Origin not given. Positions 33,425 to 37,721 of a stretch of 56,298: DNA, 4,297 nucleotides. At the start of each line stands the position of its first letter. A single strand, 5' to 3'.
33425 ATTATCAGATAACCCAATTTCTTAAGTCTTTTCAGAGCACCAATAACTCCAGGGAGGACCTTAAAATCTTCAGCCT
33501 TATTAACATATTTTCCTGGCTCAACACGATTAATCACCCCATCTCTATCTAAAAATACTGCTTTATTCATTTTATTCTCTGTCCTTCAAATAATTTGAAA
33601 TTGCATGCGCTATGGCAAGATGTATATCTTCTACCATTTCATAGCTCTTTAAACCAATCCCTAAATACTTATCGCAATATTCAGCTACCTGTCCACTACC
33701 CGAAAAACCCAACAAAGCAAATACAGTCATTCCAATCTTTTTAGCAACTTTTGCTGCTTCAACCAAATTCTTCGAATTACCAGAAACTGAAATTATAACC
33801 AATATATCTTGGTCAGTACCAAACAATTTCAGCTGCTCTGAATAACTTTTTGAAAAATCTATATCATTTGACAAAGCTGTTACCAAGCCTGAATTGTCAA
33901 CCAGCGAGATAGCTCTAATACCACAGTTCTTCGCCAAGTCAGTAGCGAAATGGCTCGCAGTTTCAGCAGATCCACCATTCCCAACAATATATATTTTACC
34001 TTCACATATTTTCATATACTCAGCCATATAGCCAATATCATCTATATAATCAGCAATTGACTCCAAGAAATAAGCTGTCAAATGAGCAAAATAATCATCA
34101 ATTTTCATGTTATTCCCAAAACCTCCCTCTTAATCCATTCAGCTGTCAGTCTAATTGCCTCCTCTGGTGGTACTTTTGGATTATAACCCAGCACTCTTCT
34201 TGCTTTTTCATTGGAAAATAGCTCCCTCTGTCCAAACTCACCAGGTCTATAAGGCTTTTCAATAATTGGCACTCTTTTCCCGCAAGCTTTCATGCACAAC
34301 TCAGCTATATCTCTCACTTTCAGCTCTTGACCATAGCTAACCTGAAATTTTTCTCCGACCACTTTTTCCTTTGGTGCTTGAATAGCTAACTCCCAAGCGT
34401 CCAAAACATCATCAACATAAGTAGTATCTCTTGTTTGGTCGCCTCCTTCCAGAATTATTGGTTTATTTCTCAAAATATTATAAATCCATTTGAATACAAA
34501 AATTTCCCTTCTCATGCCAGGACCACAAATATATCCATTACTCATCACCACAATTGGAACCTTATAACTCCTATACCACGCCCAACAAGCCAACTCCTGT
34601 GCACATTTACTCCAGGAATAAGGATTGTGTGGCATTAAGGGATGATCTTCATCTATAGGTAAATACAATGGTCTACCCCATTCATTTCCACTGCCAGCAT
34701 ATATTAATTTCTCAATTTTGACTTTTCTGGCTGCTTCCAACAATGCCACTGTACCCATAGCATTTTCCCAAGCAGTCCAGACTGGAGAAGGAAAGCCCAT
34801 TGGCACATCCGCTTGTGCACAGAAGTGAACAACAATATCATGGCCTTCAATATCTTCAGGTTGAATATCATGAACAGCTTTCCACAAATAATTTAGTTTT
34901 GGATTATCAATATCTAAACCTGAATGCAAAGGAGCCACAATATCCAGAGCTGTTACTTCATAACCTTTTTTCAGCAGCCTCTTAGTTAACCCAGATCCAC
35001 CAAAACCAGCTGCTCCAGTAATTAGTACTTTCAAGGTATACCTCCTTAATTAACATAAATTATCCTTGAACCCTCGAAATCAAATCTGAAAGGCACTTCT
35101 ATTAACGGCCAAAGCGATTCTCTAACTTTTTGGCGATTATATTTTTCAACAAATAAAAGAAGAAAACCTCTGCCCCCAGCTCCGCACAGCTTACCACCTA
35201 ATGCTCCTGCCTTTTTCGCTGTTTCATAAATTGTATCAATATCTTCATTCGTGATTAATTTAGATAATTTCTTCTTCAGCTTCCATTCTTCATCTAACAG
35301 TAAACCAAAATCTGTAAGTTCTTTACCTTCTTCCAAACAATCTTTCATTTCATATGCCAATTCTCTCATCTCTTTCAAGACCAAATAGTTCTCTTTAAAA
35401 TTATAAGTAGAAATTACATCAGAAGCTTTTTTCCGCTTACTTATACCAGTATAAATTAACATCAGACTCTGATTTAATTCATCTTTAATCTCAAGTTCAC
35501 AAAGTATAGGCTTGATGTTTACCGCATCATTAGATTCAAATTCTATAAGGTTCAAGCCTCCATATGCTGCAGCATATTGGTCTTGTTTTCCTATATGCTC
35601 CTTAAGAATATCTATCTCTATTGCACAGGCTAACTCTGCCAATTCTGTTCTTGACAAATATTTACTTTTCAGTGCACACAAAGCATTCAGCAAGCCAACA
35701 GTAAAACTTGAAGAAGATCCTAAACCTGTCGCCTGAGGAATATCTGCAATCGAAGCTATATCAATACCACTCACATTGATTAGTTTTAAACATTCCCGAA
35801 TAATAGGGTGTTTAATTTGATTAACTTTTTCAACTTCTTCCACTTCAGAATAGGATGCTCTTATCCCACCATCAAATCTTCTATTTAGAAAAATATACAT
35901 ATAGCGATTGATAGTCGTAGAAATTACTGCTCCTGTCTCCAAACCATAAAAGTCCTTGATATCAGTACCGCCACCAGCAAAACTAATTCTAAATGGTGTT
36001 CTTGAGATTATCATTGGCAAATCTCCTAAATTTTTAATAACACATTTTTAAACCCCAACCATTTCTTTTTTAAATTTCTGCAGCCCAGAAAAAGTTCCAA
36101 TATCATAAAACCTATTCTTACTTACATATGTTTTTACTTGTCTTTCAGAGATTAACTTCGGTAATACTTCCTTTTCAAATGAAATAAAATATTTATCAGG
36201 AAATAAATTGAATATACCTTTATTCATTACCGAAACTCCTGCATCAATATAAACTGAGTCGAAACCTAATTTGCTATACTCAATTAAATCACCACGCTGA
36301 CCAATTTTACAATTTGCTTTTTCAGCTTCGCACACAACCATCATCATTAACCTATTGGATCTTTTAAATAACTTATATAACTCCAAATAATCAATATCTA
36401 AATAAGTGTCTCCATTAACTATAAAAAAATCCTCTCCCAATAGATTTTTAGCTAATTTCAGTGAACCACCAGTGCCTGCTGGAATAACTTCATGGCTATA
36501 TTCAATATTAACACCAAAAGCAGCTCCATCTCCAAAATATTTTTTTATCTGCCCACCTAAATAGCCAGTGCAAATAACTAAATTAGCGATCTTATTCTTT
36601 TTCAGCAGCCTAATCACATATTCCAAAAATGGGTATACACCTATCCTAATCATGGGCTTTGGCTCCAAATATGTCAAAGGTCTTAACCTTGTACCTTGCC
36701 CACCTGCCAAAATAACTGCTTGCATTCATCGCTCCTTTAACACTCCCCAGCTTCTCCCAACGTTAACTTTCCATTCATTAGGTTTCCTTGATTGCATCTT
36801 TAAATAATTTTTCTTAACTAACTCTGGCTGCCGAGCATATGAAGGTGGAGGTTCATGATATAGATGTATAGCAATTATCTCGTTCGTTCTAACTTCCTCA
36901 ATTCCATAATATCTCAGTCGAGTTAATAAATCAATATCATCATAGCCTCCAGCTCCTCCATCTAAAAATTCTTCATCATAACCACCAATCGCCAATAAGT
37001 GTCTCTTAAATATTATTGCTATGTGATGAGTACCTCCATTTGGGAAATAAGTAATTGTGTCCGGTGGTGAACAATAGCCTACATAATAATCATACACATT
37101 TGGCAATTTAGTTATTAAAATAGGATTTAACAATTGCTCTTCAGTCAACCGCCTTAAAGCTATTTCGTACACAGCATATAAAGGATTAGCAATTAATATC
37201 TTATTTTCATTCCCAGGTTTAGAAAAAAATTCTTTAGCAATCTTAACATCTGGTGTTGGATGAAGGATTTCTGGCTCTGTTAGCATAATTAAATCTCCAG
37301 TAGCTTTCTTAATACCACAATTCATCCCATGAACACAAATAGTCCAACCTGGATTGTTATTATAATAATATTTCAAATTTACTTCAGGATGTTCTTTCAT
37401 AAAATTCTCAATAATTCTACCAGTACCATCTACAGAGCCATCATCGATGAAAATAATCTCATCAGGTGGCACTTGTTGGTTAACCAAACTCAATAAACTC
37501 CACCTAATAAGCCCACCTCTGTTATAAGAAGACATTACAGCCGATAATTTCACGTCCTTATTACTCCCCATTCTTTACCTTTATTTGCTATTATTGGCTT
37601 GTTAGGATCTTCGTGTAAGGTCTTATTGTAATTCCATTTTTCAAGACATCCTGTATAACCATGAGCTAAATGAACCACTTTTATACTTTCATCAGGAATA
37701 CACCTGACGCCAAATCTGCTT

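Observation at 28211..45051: A ~16.8-kb nucleotide-sugar biosynthesis and glycosyltransferase island embedded inside the virion structural operon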

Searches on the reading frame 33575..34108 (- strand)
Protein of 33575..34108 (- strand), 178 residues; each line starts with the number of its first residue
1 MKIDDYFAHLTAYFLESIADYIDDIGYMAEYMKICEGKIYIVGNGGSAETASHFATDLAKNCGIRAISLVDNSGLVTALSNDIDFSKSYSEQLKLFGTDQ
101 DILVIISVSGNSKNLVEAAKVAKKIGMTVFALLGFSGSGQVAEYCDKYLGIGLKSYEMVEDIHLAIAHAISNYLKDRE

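Call 3: search_protein_families(library=pfam, proteins=[window:33575-34108:-], max_evalue=0.01)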
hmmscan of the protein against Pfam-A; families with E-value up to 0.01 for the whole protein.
window:33575-34108:- (178 aa): 2 families
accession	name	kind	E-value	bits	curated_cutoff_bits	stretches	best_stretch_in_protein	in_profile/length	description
PF13580.11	SIS_2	-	1.7e-16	60.9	27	1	23-134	19-138/138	SIS domain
PF01380.27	SIS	-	4e-06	27.1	25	1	98-136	52-90/131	SIS domain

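Call 41: search_protein_families(library=ncbifam, proteins=[window:33575-34108:-], max_evalue=0.001)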
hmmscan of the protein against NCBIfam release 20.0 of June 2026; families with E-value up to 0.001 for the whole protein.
window:33575-34108:- (178 aa): 11 families
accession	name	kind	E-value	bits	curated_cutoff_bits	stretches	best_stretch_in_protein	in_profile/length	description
NF010546.0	PRK13936.1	equivalog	2.6e-26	92.6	276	1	17-173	24-187/197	phosphoheptose isomerase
TIGR00441.1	gmhA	equivalog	1.8e-25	89.8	209.45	1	36-172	11-151/154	D-sedoheptulose 7-phosphate isomerase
NF010547.0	PRK13938.1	equivalog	2.9e-22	79.3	320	1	36-174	45-187/196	D-sedoheptulose 7-phosphate isomerase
NF001628.0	PRK00414.1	equivalog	1e-20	74.2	265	1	35-170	43-182/192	D-sedoheptulose 7-phosphate isomerase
NF008138.0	PRK10886.1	equivalog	5e-16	59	352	1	34-141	39-151/196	DnaA initiator-associating protein DiaA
TIGR03127.2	RuMP_HxlB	equivalog_domain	6.5e-07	29.4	160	1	99-151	72-123/178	6-phospho-3-hexuloisomerase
NF002805.0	PRK02947.1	subfamily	1.3e-06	27.7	135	1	87-140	97-148/247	sugar isomerase domain-containing protein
NF008590.0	PRK11557.1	equivalog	1.2e-05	24.9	355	1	38-138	134-218/282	MurR/RpiR family transcriptional regulator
NF041755.1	RuMP_HxlAB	equivalog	3.6e-05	22.9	500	1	100-153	289-341/391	bifunctional 3-hexulose-6-phosphate synthase/6-phospho-3-hexuloisomerase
NF046059.1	NagB_SO3506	equivalog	0.00011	21.7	430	1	39-150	41-136/330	glucosamine-6-phosphate deaminase NagB-II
NF008451.0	PRK11302.1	subfamily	0.00016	21.2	296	1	98-133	174-209/286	transcriptional regulator HexR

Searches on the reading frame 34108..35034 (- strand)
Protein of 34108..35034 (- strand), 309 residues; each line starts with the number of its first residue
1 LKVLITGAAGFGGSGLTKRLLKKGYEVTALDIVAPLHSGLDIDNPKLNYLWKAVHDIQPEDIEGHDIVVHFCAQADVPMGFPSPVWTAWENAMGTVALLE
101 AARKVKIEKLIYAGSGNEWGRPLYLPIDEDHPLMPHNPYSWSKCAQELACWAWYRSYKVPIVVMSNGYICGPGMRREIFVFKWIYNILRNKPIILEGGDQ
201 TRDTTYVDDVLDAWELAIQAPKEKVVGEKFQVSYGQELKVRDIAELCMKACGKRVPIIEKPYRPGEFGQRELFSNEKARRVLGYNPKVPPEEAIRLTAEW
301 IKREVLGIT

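Call 3: search_protein_families(library=pfam, proteins=[window:34108-35034:-], max_evalue=0.01)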
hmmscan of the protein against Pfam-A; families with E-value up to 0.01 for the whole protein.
window:34108-35034:- (309 aa): 6 families
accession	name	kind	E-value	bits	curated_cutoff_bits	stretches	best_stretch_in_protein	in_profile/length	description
PF01370.27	Epimerase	-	2.4e-40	138.9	20.9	1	3-232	1-239/240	NAD dependent epimerase/dehydratase family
PF16363.11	GDP_Man_Dehyd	-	6.6e-39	134.7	27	1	4-295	1-330/332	GDP-mannose 4,6 dehydratase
PF01073.25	3Beta_HSD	-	1.5e-08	34.5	22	1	4-236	1-252/280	3-beta hydroxysteroid dehydrogenase/isomerase family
PF02719.21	Polysacc_synt_2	-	1.6e-08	34.5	20.2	1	3-278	1-279/293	Polysaccharide biosynthesis protein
PF04321.23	RmlD_sub_bind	-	1e-05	25.2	27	1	1-250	1-230/287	RmlD substrate binding domain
PF07993.18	NAD_binding_4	-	0.0069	16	20.1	0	130-171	168-209/258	Male sterility protein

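Call 41: search_protein_families(library=ncbifam, proteins=[window:34108-35034:-], max_evalue=0.001)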
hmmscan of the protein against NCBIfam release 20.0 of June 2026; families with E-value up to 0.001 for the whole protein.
window:34108-35034:- (309 aa): 24 families
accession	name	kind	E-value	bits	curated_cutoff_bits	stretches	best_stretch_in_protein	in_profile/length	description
TIGR04180.1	EDH_00030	hypoth_equivalog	1.7e-36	125.8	475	1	3-287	1-295/297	NAD-dependent 4,6-dehydratase LegB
TIGR01181.1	dTDP_gluc_dehyt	equivalog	4.5e-29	101.5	365.1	1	2-302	1-312/321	dTDP-glucose 4,6-dehydratase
TIGR01179.1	galE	equivalog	6.2e-27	94.3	262.3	2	2-149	1-155/332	UDP-glucose 4-epimerase GalE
TIGR02622.1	CDP_4_6_dhtase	equivalog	6.6e-18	65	278.45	1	2-303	6-332/352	CDP-glucose 4,6-dehydratase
TIGR03466.1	HpnA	hypoth_equivalog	8.8e-17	61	367.65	1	1-262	1-257/327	hopanoid-associated sugar epimerase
TIGR02197.1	heptose_epim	equivalog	2.1e-16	60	274.6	2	3-144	1-143/316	ADP-glyceromanno-heptose 6-epimerase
NF011728.1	PRK15181.1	equivalog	2.8e-16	59.4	760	1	3-300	18-336/348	Vi polysaccharide biosynthesis UDP-N-acetylglucosaminuronic acid C-4 epimerase TviC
NF007490.0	PRK10084.1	subfamily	1.2e-15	57.3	649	1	129-301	157-334/361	dTDP-glucose 4,6-dehydratase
TIGR01472.1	gmd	equivalog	7.2e-15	55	415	1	49-255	68-272/342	GDP-mannose 4,6-dehydratase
NF042422.1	oxyalk_red_OleD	equivalog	2.1e-14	53.6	580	1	1-253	1-252/329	2-alkyl-3-oxoalkanoate reductase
NF007582.0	PRK10217.1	equivalog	4.1e-13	49.2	698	1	129-246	150-265/355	dTDP-glucose 4,6-dehydratase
NF007956.0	PRK10675.1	subfamily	6.1e-13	48.6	394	1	1-145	1-155/338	UDP-glucose 4-epimerase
NF047922.1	GDPFucSynFcl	equivalog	5.3e-09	35.9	500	1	2-301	4-301/308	GDP-L-fucose synthase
NF008872.0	PRK11908.1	equivalog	6.8e-09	35.2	294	1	180-250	198-270/349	bifunctional UDP-4-keto-pentose/UDP-xylose synthase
NF042423.1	oxyalk_red_Shew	equivalog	2e-07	30.4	580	1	2-244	10-250/331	2-alkyl-3-oxoalkanoate reductase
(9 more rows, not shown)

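Call 69: search_solved_structures(query=window:34108-35034:-, max_evalue=1e-10)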
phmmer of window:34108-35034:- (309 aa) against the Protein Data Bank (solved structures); distinct sequences matched with E-value up to 1e-10: 65 (the best 60 are shown).
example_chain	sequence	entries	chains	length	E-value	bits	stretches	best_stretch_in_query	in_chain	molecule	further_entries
6zl6_A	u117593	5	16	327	6.9e-30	107.4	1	1-303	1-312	Epimerase domain-containing protein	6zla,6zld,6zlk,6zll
6zlj_A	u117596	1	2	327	2.5e-29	105.6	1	1-303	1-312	Epimerase domain-containing protein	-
3vps_A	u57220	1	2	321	6.4e-29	104.3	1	2-302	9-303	NAD-dependent epimerase/dehydratase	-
7ys8_A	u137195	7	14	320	3.2e-27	98.7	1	1-303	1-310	UDP-glucose 4-epimerase | UDP-glucose 4-epimerase along with EC 5.1.3.2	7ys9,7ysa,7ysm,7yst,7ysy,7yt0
3icp_A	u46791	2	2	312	8.6e-27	97.3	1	1-307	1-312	NAD-dependent epimerase/dehydratase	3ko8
3aw9_A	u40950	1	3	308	1.3e-26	96.7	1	1-307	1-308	NAD-dependent epimerase/dehydratase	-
4zrm_A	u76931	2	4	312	6.2e-26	94.5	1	1-303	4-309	UDP-glucose 4-epimerase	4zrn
6pmh_A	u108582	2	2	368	2.6e-25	92.4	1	3-302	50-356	UDP-glucose 4-epimerase related protein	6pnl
6bwl_A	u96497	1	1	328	3.4e-24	88.7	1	1-303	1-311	Pal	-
2hun_A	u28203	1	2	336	1.7e-22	83.1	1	1-302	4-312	336aa long hypothetical dTDP-glucose 4,6-dehydratase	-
2p5u_A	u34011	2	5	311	3.6e-22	82.1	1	1-301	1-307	UDP-glucose 4-epimerase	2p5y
6bi4_A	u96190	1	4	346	1.4e-21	80.2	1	1-303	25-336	dTDP-glucose 4,6-dehydratase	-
5u4q_A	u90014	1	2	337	4.6e-21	78.5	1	1-214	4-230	dTDP-glucose 4,6-dehydratase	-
8wxk_A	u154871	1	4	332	3.4e-20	75.6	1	3-147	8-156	UDP-glucose 4-epimerase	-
3ehe_A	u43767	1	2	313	3.8e-20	75.4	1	3-298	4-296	UDP-glucose 4-epimerase (GalE-1)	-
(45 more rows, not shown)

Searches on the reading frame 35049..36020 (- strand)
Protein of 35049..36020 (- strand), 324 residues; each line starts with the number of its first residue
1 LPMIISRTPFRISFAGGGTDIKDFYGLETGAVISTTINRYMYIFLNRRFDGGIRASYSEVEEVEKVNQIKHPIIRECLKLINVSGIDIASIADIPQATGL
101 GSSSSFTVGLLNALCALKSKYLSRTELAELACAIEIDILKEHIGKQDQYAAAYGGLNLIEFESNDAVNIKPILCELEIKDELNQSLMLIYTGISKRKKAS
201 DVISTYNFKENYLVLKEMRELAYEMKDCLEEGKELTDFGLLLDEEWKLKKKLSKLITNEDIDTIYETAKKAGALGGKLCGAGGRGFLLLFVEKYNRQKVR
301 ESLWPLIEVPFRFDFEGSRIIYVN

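Call 3: search_protein_families(library=pfam, proteins=[window:35049-36020:-], max_evalue=0.01)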
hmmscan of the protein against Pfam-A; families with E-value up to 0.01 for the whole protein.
window:35049-36020:- (324 aa): 3 families
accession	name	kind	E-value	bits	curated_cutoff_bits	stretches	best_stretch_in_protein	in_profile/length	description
PF00288.32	GHMP_kinases_N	-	8.3e-16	58.4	22.3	1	78-155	11-87/87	GHMP kinases N terminal domain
PF08544.19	GHMP_kinases_C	-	9.3e-08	32.8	21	1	234-303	9-79/85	GHMP kinases C terminal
PF22700.2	MVD-like_N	-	0.0038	17.3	27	1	77-131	72-128/157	Diphosphomevalonate decarboxylase-like N-terminal domain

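Call 41: search_protein_families(library=ncbifam, proteins=[window:35049-36020:-], max_evalue=0.001)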
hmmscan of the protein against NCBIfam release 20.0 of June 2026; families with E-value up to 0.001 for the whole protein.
window:35049-36020:- (324 aa): 15 families
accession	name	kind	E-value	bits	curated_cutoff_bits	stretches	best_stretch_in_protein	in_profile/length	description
NF049969.1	GlMnHpPKinHddA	equivalog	1.8e-44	152.5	600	1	4-300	3-313/338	D-glycero-D-manno-heptose 7-phosphate kinase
NF009948.0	PRK13412.1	equivalog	1.5e-28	99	721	1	84-290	725-934/974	bifunctional fucokinase/fucose-1-phosphate guanylyltransferase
TIGR00549.1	mevalon_kin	equivalog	8.3e-18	64.8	163.05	1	68-288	65-274/276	mevalonate kinase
NF003036.0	PRK03926.1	equivalog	6.8e-16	58.2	403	1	64-301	55-277/302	mevalonate kinase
NF003006.0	PRK03817.1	equivalog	1.2e-14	54.1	443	2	7-195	5-191/352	galactokinase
NF001816.0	PRK00555.1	equivalog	1.1e-10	41.1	509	2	211-300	247-333/363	galactokinase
NF003705.0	PRK05322.1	equivalog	3.9e-09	35.7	385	1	83-155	109-182/388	galactokinase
TIGR00131.1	gal_kin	equivalog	4.3e-09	35.8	226.65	1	67-161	91-189/388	galactokinase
NF003472.0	PRK05101.1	equivalog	1.1e-07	31.2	499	1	76-155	103-182/382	galactokinase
TIGR00191.1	thrB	equivalog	1.6e-06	27.2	168.25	1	82-283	77-259/304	homoserine kinase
NF002288.1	PRK01212.1-4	equivalog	1.7e-06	27.3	194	1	83-301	74-276/303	homoserine kinase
NF040957.1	Arch_PMK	equivalog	1.9e-05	24.3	500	1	73-300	72-294/316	phosphomevalonate kinase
TIGR01920.1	Shik_kin_archae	equivalog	5.2e-05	22.7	126.85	1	61-153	45-137/266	shikimate kinase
TIGR00154.1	ispE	equivalog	0.00047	19.8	138.7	0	80-138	82-140/294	4-(cytidine 5'-diphospho)-2-C-methyl-D-erythritol kinase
NF040725.1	panto_kin_Meth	equivalog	0.00091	18.3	380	0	61-155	62-152/286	pantoate kinase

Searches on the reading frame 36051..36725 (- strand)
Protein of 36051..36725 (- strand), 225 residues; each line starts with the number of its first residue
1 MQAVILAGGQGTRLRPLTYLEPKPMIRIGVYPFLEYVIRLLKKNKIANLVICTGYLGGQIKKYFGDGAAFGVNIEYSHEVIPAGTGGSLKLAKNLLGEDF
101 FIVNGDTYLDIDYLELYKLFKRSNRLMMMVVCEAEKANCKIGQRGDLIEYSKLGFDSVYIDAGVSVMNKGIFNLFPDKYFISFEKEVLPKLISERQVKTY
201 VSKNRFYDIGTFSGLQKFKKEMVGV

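Call 4: search_protein_families(library=pfam, proteins=[window:36051-36725:-], max_evalue=0.01)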
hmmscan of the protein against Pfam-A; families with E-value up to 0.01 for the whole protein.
window:36051-36725:- (225 aa): 2 families
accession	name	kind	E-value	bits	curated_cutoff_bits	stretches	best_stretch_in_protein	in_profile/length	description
PF00483.29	NTP_transferase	-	3.8e-26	92.6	21.2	1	3-218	2-238/245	Nucleotidyl transferase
PF12804.13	NTP_transf_3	-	1.9e-08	35.1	27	1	3-113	1-103/160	MobA-like NTP transferase domain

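Call 41: search_protein_families(library=ncbifam, proteins=[window:36051-36725:-], max_evalue=0.001)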
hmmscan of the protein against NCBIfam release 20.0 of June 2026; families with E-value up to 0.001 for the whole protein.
window:36051-36725:- (225 aa): 27 families (the best 25 are shown)
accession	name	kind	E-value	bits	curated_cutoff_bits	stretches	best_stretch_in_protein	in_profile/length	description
NF045761.1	NAMPUrTaseMurU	equivalog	3.1e-37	128.6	250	1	1-219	1-224/226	N-acetylmuramate alpha-1-phosphate uridylyltransferase MurU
NF049965.1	GlMnHpPGnyltfHddC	equivalog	9.1e-34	117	300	1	1-220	1-219/221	D-glycero-D-manno-heptose 1-phosphate guanosyltransferase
NF052502.1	man1P_GTase_Rv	exception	8.9e-33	113.6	440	1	1-215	1-223/352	mannose-1-phosphate guanylyltransferase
TIGR03992.1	Arch_glmU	subfamily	5.1e-30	104.6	292.1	1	1-210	1-215/393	bifunctional sugar-1-phosphate nucleotidylyltransferase/acetyltransferase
TIGR02623.1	G1P_cyt_trans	equivalog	2.2e-22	79.8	300.25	2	1-65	1-65/255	glucose-1-phosphate cytidylyltransferase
NF041313.1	UDPGP_AglF_Halo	equivalog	6.2e-21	74.9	400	1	1-120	1-119/234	UTP--glucose-1-phosphate uridylyltransferase AglF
TIGR01208.1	rmlA_long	equivalog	3.4e-20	72.2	320.25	1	3-133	2-134/353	glucose-1-phosphate thymidylyltransferase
NF041173.1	Sug_nt_acttase_Thmprot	equivalog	2.1e-14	53.3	600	1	1-210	1-215/405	bifunctional sugar-1-phosphate nucleotidylyltransferase/acetyltransferase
TIGR01207.1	rmlA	equivalog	1.8e-10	40.4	360.65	1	3-106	2-107/286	glucose-1-phosphate thymidylyltransferase RfbA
TIGR02091.1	glgC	equivalog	3.7e-10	39.4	424.9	1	2-83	2-84/364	glucose-1-phosphate adenylyltransferase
NF041135.1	IPPtranDIPPsyn_Thcocales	equivalog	4e-10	39.3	580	1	1-223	1-218/419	bifunctional L-myo-inositol-1-phosphate cytidylyltransferase/CDP-L-myo-inositol myo-inositolphosphotransferase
NF003670.0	PRK05293.1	equivalog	1.8e-09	37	470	1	2-74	6-79/382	glucose-1-phosphate adenylyltransferase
TIGR01173.1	glmU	equivalog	3.1e-09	36.2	366.85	1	1-127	1-122/452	bifunctional UDP-N-acetylglucosamine diphosphorylase/glucosamine-1-phosphate N-acetyltransferase GlmU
NF012024.0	PRK15480.1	equivalog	4.1e-09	36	588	1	3-107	6-112/292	glucose-1-phosphate thymidylyltransferase RfbA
NF045697.1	MurNAcPUrMurU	equivalog_domain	1.2e-08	34.7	370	1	4-107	1-105/229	N-acetylmuramate alpha-1-phosphate uridylyltransferase MurU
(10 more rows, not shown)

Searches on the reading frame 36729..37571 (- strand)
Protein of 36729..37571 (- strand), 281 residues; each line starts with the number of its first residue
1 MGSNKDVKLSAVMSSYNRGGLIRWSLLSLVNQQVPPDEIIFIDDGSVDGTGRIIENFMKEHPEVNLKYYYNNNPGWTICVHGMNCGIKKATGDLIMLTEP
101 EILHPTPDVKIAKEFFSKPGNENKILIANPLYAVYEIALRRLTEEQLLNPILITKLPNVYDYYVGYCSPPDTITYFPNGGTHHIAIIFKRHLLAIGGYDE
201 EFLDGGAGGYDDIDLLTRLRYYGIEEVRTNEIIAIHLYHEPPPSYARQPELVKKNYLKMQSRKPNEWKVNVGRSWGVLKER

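Call 4: search_protein_families(library=pfam, proteins=[window:36729-37571:-], max_evalue=0.01)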
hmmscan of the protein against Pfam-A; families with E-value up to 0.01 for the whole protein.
window:36729-37571:- (281 aa): 4 families
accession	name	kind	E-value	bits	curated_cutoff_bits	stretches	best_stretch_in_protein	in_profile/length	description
PF00535.33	Glycos_transf_2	-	5.3e-15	56.2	23.3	1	10-98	1-85/168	Glycosyl transferase family 2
PF10111.15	Glyco_tranf_2_2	-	1.2e-09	38.6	27.3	1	36-222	29-202/276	Glycosyltransferase like family 2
PF13641.12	Glyco_tranf_2_3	-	1.4e-05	25.6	27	1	10-101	4-96/230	Glycosyltransferase like family 2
PF02709.20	Glyco_transf_7C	-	0.0019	18.2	23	1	184-239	23-77/78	N-terminal domain of galactosyltransferase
